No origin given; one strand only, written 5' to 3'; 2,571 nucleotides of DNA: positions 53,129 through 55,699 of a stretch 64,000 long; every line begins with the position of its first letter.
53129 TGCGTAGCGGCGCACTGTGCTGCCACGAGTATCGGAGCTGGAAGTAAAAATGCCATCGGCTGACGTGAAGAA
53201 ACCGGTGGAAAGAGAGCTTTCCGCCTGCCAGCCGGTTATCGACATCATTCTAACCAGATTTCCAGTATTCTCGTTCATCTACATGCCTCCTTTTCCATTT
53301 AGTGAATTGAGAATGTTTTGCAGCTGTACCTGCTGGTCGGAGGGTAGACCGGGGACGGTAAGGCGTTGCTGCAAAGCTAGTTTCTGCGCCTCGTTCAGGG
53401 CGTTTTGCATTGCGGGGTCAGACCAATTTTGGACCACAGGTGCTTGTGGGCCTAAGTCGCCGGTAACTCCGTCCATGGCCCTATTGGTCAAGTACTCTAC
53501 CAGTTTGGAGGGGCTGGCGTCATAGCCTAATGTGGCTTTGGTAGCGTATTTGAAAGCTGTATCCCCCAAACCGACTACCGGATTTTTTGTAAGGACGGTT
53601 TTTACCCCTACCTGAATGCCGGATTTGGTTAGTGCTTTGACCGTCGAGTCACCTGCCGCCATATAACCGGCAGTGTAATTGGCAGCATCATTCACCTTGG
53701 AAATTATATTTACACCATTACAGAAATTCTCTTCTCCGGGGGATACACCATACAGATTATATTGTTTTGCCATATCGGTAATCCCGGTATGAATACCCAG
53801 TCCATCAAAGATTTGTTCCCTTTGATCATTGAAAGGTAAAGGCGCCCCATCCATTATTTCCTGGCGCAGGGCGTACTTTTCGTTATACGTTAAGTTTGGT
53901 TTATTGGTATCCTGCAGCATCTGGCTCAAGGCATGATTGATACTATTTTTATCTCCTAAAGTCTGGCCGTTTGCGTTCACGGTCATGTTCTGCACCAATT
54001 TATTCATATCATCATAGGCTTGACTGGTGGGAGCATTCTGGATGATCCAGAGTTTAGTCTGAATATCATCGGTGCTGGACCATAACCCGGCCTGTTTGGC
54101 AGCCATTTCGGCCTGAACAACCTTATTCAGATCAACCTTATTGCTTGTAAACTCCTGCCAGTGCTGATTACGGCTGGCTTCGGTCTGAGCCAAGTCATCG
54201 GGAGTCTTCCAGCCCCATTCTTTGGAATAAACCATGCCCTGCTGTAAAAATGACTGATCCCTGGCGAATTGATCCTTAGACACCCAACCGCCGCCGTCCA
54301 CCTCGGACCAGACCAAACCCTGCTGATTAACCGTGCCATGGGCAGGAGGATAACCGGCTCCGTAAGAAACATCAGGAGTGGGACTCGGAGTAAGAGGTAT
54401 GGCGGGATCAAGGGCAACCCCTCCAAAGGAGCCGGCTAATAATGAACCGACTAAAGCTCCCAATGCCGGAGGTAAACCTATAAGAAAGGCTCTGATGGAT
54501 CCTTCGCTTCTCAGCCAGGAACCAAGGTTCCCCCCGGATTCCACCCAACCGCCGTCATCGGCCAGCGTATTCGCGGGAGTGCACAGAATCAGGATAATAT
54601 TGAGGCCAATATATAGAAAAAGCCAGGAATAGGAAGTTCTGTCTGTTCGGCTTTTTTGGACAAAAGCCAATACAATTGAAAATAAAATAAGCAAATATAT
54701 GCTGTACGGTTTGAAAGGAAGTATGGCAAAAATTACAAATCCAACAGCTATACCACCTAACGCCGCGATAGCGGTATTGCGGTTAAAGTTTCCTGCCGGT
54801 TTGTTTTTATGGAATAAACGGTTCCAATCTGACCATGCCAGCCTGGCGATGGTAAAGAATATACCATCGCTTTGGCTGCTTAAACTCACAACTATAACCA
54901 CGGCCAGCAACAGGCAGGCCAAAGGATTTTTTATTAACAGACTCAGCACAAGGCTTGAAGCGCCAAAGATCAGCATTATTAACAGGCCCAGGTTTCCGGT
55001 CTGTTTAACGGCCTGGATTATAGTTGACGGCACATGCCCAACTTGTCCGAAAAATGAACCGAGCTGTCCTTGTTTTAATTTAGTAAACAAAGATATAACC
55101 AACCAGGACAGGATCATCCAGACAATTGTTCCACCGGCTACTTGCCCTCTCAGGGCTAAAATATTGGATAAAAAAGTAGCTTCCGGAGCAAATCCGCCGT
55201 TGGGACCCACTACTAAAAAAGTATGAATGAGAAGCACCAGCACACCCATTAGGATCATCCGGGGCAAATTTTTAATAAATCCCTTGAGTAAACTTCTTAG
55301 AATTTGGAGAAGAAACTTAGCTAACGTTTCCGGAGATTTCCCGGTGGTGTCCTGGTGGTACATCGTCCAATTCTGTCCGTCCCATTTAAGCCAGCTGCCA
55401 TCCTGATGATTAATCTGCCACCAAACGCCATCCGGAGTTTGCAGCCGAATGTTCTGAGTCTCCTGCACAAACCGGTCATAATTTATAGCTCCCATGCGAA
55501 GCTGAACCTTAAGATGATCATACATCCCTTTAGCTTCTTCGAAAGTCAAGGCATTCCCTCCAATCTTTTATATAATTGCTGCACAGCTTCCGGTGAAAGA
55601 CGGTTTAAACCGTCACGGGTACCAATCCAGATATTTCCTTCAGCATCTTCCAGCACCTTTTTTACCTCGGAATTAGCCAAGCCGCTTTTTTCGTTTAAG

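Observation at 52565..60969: Translationally coupled seven-gene operon joining an Fbp-type ABC importer to a membrane-anchored beta-propeller and two large proteins of unknown function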

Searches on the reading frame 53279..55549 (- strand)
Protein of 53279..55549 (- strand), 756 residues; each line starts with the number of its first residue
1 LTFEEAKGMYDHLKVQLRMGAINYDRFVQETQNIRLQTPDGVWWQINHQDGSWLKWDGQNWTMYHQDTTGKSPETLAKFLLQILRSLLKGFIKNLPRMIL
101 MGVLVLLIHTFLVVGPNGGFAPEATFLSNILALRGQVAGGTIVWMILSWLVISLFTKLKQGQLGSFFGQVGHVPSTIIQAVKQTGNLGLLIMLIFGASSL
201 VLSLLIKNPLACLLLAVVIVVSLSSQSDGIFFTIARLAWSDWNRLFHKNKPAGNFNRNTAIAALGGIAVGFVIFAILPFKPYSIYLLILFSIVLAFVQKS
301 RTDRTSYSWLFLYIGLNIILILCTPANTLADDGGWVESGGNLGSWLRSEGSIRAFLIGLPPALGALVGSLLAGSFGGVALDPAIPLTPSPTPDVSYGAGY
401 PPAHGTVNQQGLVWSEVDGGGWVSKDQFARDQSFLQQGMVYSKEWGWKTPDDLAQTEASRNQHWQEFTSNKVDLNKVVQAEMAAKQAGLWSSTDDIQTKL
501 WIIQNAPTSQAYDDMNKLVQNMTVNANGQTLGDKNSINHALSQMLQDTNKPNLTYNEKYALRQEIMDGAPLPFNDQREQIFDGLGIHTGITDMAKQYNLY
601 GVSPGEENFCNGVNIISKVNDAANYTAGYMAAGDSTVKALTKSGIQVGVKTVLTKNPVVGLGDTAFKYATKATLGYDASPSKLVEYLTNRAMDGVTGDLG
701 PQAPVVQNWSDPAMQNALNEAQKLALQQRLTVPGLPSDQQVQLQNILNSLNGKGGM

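Call 3: search_protein_families(library=pfam, proteins=[window:53279-55549:-], max_evalue=0.01)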
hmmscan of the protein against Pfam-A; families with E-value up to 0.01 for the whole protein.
window:53279-55549:- (756 aa): 0 families

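Call 5: search_protein_families(library=ncbifam, proteins=[window:53279-55549:-], max_evalue=0.01)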
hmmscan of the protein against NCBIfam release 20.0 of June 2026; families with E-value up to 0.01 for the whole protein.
window:53279-55549:- (756 aa): 0 families

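Call 8: find_homologous_proteins(query=window:53279-55549:-, max_evalue=0.001)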
Query window:53279-55549:- (756 aa): 4 proteins with E <= 0.001 among 8000 candidates.
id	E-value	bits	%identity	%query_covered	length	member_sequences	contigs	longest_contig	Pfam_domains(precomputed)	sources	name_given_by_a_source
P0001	0.0e+0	1719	100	100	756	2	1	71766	-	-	-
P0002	6.6e-52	195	33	50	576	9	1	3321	-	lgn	-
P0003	4.5e-47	179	31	55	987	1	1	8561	-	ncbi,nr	ncbi:MAG: hypothetical protein N3D16_04470 [Anaerolineales bacterium]|nr:hypothetical protein [Anaer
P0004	1.8e-46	177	30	54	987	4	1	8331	-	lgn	-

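Call 11: find_encoding_contigs(protein=P0003, flank=10000, max_places=4)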
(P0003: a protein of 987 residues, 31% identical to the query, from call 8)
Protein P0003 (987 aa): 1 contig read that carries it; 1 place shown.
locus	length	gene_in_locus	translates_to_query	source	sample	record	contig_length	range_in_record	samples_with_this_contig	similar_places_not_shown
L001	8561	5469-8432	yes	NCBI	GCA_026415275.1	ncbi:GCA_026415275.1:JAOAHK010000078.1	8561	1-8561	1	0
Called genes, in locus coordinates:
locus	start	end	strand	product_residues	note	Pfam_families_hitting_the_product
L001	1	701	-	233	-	?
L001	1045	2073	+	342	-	PF13531:SBP_bac_11, PF01547:SBP_bac_1, PF13416:SBP_bac_8, PF13343:SBP_bac_6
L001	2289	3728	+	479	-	-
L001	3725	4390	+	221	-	PF00005:ABC_tran, PF13401:AAA_22 (faint), PF13304:AAA_21 (faint)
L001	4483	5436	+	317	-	PF07494:Reg_prop (faint)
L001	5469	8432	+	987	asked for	-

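Call 12: find_encoding_contigs(protein=P0002, flank=10000, max_places=4)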
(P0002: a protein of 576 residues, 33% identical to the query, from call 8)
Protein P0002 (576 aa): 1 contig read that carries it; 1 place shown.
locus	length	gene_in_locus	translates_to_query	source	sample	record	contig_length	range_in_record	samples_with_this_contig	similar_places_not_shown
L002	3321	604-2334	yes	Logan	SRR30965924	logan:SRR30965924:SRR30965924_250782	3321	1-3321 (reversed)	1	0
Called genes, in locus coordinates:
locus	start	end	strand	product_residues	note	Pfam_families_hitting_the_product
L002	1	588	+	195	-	?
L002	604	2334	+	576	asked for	-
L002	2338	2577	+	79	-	-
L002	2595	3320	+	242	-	?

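Call 13: find_encoding_contigs(protein=P0004, flank=10000, max_places=4)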
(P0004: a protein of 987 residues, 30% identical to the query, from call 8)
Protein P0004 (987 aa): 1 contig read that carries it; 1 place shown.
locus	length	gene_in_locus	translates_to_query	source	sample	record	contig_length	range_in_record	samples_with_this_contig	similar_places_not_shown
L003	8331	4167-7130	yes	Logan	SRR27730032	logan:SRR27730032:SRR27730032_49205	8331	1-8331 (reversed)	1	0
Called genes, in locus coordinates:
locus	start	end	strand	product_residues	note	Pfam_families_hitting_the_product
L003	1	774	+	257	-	?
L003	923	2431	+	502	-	-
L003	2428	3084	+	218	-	PF20720:nSTAND3 (weak), PF00005:ABC_tran, PF13304:AAA_21 (faint)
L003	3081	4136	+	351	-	PF07494:Reg_prop (faint)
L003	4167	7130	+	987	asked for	-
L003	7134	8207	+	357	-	PF12773:DZR (weak), PF13240:Zn_Ribbon_1, PF13248:Zn_ribbon_3 (weak), PF24463:DUF7577 (weak)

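Call 27: search_protein_families(library=pfam, alignment_id=A3, max_evalue=0.001)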
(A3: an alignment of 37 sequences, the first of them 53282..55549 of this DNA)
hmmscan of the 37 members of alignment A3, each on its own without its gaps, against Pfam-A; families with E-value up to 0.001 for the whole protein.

A. member 1, window:53282-55549:- (756 aa): 0 families

B. families by the number of members that match (of 37 scanned): 15 families
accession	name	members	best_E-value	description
PF13240.11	Zn_Ribbon_1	4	1.6e-12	zinc-ribbon domain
PF00498.31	FHA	3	3.9e-20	FHA domain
PF16697.10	Yop-YscD_cpl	3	3e-17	Inner membrane component of T3SS, cytoplasmic domain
PF12773.13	DZR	3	5.6e-09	Double zinc ribbon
PF13248.11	Zn_ribbon_3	3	1.6e-07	zinc-ribbon domain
PF05593.20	RHS_repeat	1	2.5e-70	RHS Repeat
PF07202.18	Tcp10_C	1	9.6e-17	T-complex protein 10 C-terminus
PF18938.6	aRib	1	4.9e-12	Atypical Rib domain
PF24460.1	DUF7575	1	4.9e-07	Domain of unknown function (DUF7575)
PF05300.16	MIC19_MIC25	1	2.4e-06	MICOS complex subunit MIC19/MIC25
PF17032.10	Zn_ribbon_15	1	4e-05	zinc-ribbon family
PF20148.4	DUF6531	1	5e-05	Domain of unknown function (DUF6531)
PF11525.13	CopK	1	5.5e-05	Copper resistance protein K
PF25023.1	TEN_YD-shell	1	0.0005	Teneurin YD-shell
PF07303.18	Occludin_ELL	1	0.00092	Occludin homology domain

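Call 43: find_encoding_contigs(protein=P0001, flank=2000, max_places=3)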
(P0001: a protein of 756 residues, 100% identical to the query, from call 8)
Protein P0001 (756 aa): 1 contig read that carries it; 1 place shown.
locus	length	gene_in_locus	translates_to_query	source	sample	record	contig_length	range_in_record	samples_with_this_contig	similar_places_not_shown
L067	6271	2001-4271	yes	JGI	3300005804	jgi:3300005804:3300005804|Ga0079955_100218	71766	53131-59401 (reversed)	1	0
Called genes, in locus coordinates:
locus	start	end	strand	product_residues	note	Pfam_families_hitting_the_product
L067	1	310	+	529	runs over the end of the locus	PF00528:BPD_transp_1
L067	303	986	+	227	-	PF00005:ABC_tran, PF13304:AAA_21 (faint)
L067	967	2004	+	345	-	PF07494:Reg_prop (faint)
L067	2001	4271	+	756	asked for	-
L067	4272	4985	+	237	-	-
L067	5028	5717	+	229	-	PF01987:AIM24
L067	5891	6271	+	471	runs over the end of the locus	PF00196:GerE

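Call 47: predict_structure(alignment_id=A5)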
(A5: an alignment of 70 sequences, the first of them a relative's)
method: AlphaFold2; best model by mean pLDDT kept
length: 756 residues; sequences in the alignment: 70
mean_pLDDT: 74.6   pTM: 0.53
mean pLDDT of the five models: 74.6, 72.0, 70.3, 70.1, 68.9
residues with pLDDT >= 90: 298; 70-90: 146; 50-70: 181; < 50: 131
segments of 3 or more residues with pLDDT < 50: 327-330, 379-400, 521-538, 568-572, 580-613, 655-664, 672-675, 692-710, 753-756
pLDDT, mean of each block of 10 residues (from residue 1): 94 95 97 96 95 94 69 91 91 94 97 91 85 91 96 93 94 97 95 92 91 96 91 95 95 94 97 84 66 70 56 65 49 81 91 93 96 74 45 42 84 87 93 91 86 87 77 63 67 59 55 58 37 44 57 66 54 48 41 41 37 56 72 67 69 46 50 51 63 38 34 66 77 81 87 50
secondary structure, 60 per line:
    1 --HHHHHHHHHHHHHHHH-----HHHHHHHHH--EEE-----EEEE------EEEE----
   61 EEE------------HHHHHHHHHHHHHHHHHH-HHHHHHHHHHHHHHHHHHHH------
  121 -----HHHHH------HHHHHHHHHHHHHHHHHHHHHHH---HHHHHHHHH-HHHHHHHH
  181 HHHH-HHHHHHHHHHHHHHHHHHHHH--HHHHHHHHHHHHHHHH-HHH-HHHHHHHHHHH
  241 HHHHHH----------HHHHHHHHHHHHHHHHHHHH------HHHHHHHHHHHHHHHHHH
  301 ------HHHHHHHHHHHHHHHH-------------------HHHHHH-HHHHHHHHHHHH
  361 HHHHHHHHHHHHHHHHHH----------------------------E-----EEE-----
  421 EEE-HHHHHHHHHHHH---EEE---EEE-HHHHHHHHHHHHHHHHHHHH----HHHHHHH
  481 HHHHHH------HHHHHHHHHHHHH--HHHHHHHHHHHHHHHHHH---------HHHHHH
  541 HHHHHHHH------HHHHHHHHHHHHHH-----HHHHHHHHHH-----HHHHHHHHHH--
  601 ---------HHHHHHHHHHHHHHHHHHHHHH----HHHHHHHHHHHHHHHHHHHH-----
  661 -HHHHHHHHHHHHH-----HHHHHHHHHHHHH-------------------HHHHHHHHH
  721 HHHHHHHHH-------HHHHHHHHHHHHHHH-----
elements in order (helices of 4 or more, strands of 3 or more residues): H3-18 H24-32 E35-37 E43-46 E53-56 E61-63 H76-93 H95-114 H126-130 H137-159 H163-171 H173-184 H186-206 H209-224 H230-246 H257-276 H283-300 H307-322 H342-347 H349-378 E413-415 E421-423 H425-436 E440-442 E446-448 H450-469 H474-486 H493-505 H508-525 H535-548 H555-568 H574-583 H589-598 H610-631 H636-655 H662-674 H680-692 H712-729 H737-751
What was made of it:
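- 55361..55549 (-): N-terminal cytoplasmic module of the 756-aa protein (residues 1-63): a SHOCT-like helix pair followed by a small Trp-rich beta sheet. AF2 pLDDT ~95, with H3-18, H24-32 and four strands (call 47).
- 54410..55336 (-): Conserved 8-TM core of the 756-aa protein (residues ~72-380). This is the defining domain of an unannotated family. AF2 pLDDT >90 over most of the core (call 47).
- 54527..54562 (-): Invariant outward-facing motif A330|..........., just after TM7. The -3/-1 residues fit a signal-peptidase-I site. Low-pLDDT loop at 327-330 (call 47).
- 53282..54409 (-): Variable cytoplasmic tail of the 756-aa protein (residues 381-756). Only residues ~400-485 recur in a few relatives; the remaining ~270 residues are unique to this contig. 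AF2 is confident only for residues 400-470 (call 47).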

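Call 50: fold_search(model_id=the predicted structure, library=pdb)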
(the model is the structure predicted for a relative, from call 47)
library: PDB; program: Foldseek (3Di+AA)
matches with E <= 10: 196; with E <= 0.001: 0
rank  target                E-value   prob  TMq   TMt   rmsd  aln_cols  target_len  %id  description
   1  8u71_A                8.8e-02  0.09  0.07  0.06  29.6       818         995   13  Structure of sea urchin SLC9C1 at pH 8 in Na+ (released 2025-03-26)
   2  8xq4                  1.5e-01  0.11  0.10  0.08  33.7       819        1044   11  Structure of the sea urchin spSLC9C1 in state-2 w/o cAMP protomer (released 2024-07-17)
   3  8u73_A                1.8e-01  0.08  0.09  0.07  31.1       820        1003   11  R399A sea urchin SLC9C1 pH 8 in Na+ (released 2025-03-26)
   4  8xq8                  1.8e-01  0.07  0.08  0.06  36.1       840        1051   13  Structure of the sea urchin spSLC9C1 in state-1 w/ cAMP protomer (released 2024-07-17)
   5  8u7k_A                2.4e-01  0.09  0.09  0.08  30.7       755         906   13  WT sea urchin SLC9C1 with 5mM cAMP at pH 6 in Na+ - Grip (G) conformation (released 2025-03-26)
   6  8u75_A                2.4e-01  0.08  0.08  0.08  28.7       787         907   12  R399A mutant of sea urchin SLC9C1 at pH 6 in Na+ - Compressed state (released 2025-03-26)
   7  8u7o_A                2.4e-01  0.07  0.08  0.06  34.2       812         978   13  WT sea urchin SLC9C1 with 5mM cAMP at pH 6 in Na+ - Grip and Twist (GnT) conformation (released 2025-03-26)
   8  8xq9_A                2.6e-01  0.07  0.08  0.08  31.6       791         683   13  Structure of the sea urchin spSLC9C1 in state-2 w/ cAMP dimer (released 2024-07-17)
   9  8u7o_B                2.6e-01  0.07  0.08  0.07  35.1       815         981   12  WT sea urchin SLC9C1 with 5mM cAMP at pH 6 in Na+ - Grip and Twist (GnT) conformation (released 2025-03-26)
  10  8xq6                  3.0e-01  0.09  0.10  0.08  32.3       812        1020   12  Structure of the sea urchin spSLC9C1 in state-3 w/o cAMP protomer (released 2025-01-15)
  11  8u7d_A                3.0e-01  0.07  0.09  0.08  29.4       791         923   12  R399A mutant of sea urchin SLC9C1 at pH 6 in Na+ - Relaxed state (released 2025-03-26)
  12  8b71_A                4.2e-01  0.12  0.10  0.12  20.6       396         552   17  Upright KimA dimer with bound c-di-AMP from B. subtilis (released 2023-01-18)
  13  4k1c_B                4.7e-01  0.08  0.07  0.12  23.5       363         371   17  VCX1 Calcium/Proton Exchanger (released 2013-05-08)
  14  8xpq_A                5.2e-01  0.06  0.09  0.07  33.6       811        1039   11  Structure of the sea urchin spSLC9C1 in state-2 w/o cAMP dimer (released 2024-07-17)
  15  7ek3                  8.1e-01  0.10  0.09  0.15  23.4       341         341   15  Cryo-EM structure of VCCN1 Y332A mutant in lipid nanodisc (released 2022-04-06)
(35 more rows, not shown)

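Call 52: search_protein_families(library=padloc, proteins=[window:53279-55549:-], max_evalue=0.01)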
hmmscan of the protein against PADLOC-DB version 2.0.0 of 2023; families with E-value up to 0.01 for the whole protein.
window:53279-55549:- (756 aa): 0 families

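Call 75: search_protein_families(library=pfam, proteins=[L003:7134-8204:+], max_evalue=0.01)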
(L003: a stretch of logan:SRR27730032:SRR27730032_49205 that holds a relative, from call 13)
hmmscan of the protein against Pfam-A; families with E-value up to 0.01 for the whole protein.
L003:7134-8204:+ (357 aa): 6 families
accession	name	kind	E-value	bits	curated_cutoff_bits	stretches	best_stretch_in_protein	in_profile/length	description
PF13240.11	Zn_Ribbon_1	-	6.3e-08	32.6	25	1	334-355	2-23/23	zinc-ribbon domain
PF13248.11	Zn_ribbon_3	-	1.7e-06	27.7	27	1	333-355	4-26/26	zinc-ribbon domain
PF12773.13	DZR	-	3.6e-06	27.5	27.3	1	332-352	25-45/45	Double zinc ribbon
PF24463.1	DUF7577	-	8.6e-06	25.7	28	1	334-356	5-27/27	Domain of unknown function (DUF7577)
PF24460.1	DUF7575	-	0.0013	18.5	28.5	1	332-355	4-27/28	Domain of unknown function (DUF7575)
PF17032.10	Zn_ribbon_15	-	0.006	17.8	28.9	1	331-352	52-73/73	zinc-ribbon family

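Call 86: fold_search(model_id=the predicted structure, library=viral)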
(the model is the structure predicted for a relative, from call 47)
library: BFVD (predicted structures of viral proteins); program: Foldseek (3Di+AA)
matches with E <= 10: 161; with E <= 0.001: 0
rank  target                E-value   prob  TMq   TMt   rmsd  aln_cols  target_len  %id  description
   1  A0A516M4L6            5.9e-02  0.11  0.07  0.07  35.5       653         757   13  (no name in the UniProt tables at hand)
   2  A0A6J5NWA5            7.4e-02  0.15  0.10  0.11  36.7       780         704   12  Uncharacterized protein [uncultured Caudovirales phage]
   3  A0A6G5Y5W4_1          1.2e-01  0.21  0.12  0.12  29.1       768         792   10  (no name in the UniProt tables at hand)
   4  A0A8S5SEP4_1          1.3e-01  0.08  0.08  0.07  33.6       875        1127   11  Chromosome segregation ATPase (Fragment) [virus sp. ctX0L1]
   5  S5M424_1              1.8e-01  0.08  0.09  0.08  37.3       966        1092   12  Tapemeasure protein [Bacillus phage Basilisk]
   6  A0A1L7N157            2.1e-01  0.10  0.07  0.09  27.7       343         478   11  Uncharacterized protein [Ralstonia phage RP12]
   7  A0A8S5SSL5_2          2.4e-01  0.06  0.07  0.07  57.8       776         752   14  Minor tail protein [Siphoviridae sp. ctv838]
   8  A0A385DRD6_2          3.3e-01  0.08  0.09  0.07  37.1       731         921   13  (no name in the UniProt tables at hand)
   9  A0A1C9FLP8            3.6e-01  0.05  0.07  0.04  35.3       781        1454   13  (no name in the UniProt tables at hand)
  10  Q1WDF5                3.6e-01  0.04  0.07  0.05  48.7       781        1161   14  (no name in the UniProt tables at hand)
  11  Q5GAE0                3.6e-01  0.04  0.06  0.04  62.5       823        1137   10  Methyl-accepting transducer domain-containing protein [Grouper iridovirus]
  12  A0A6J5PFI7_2          4.2e-01  0.06  0.07  0.06  43.5       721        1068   11  Large polyvalent protein associated domain-containing protein [uncultured Caudovirales phage]
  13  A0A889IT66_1          5.2e-01  0.07  0.09  0.08  35.9       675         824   12  (no name in the UniProt tables at hand)
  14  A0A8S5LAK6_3          5.2e-01  0.06  0.08  0.05  35.0       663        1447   10  RNA polymerase [Podoviridae sp. ctBev14]
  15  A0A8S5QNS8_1          7.7e-01  0.05  0.10  0.08  35.7       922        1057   10  Tail tape measure [Siphoviridae sp. ctgBD49]
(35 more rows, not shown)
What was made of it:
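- Tried and rejected: Foldseek of the AF2 model against PDB and BFVD found nothing at E<=1e-3 (calls 50, 86).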
